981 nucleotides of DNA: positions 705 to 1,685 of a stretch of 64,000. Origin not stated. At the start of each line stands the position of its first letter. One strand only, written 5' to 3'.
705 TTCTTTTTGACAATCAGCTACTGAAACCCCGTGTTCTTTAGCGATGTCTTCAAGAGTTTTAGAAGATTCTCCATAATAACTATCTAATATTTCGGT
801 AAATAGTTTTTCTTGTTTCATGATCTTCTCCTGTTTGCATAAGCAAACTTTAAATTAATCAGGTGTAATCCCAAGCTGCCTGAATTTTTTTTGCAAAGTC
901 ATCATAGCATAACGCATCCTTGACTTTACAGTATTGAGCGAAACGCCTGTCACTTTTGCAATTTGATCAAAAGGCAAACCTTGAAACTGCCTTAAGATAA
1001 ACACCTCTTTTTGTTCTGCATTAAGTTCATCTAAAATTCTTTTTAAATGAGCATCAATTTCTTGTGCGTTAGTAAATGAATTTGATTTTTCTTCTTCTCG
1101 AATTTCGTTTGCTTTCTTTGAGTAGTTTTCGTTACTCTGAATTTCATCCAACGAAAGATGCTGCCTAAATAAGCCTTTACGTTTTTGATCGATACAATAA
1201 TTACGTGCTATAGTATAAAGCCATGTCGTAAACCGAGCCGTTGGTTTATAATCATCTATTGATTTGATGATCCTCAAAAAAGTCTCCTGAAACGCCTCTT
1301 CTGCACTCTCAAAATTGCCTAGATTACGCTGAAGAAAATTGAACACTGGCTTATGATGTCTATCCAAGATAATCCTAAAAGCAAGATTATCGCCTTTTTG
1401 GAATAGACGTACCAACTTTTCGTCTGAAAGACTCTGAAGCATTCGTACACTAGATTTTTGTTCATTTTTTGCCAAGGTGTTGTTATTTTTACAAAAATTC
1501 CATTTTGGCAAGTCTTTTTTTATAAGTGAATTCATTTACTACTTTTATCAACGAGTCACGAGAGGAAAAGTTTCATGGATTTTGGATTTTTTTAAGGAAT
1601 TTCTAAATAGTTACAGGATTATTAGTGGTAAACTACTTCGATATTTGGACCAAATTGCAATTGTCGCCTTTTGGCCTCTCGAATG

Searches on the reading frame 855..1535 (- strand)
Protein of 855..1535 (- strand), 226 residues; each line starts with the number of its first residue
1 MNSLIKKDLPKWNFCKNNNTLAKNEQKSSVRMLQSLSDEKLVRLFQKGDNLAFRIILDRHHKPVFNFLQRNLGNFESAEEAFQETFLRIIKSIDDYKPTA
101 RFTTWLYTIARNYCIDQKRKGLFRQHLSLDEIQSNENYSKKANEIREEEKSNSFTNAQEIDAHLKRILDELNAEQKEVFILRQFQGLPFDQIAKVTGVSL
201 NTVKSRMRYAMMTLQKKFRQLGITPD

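Call 72: find_encoding_contigs(protein=window:855-1535:-, flank=10000, max_places=2)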
Protein window:855-1535:- (226 aa): 24 contigs read that carry it; 2 places shown.
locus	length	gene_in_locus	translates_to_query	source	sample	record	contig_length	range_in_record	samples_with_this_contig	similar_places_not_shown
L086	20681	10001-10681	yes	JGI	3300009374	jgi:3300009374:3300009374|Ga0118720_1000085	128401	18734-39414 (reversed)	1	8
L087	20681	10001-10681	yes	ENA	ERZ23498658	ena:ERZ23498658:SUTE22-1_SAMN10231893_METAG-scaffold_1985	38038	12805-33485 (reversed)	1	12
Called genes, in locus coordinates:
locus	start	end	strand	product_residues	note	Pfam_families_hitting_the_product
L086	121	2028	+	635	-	-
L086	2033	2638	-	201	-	PF04367:DUF502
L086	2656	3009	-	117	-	PF00072:Response_reg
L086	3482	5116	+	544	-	-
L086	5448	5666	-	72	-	-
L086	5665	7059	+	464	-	-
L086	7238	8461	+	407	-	PF00926:DHBP_synthase, PF00925:GTP_cyclohydro2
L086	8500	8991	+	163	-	PF00885:DMRL_synthase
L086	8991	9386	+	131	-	PF01029:NusB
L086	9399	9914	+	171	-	PF02789:Peptidase_M17_N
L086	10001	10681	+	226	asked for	PF07638:Sigma70_ECF (weak), PF04542:Sigma70_r2, PF08281:Sigma70_r4_2, PF04545:Sigma70_r4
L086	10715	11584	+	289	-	-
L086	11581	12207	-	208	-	PF05148:Methyltransf_8 (weak), PF13489:Methyltransf_23, PF07021:MetW, PF13847:Methyltransf_31, PF08241:Methyltransf_11, PF08242:Methyltransf_12, PF13649:Methyltransf_25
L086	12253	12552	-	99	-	-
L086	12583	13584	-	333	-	PF21755:DacZ_P (weak), PF02457:DAC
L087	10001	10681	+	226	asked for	PF07638:Sigma70_ECF (weak), PF04542:Sigma70_r2, PF08281:Sigma70_r4_2, PF04545:Sigma70_r4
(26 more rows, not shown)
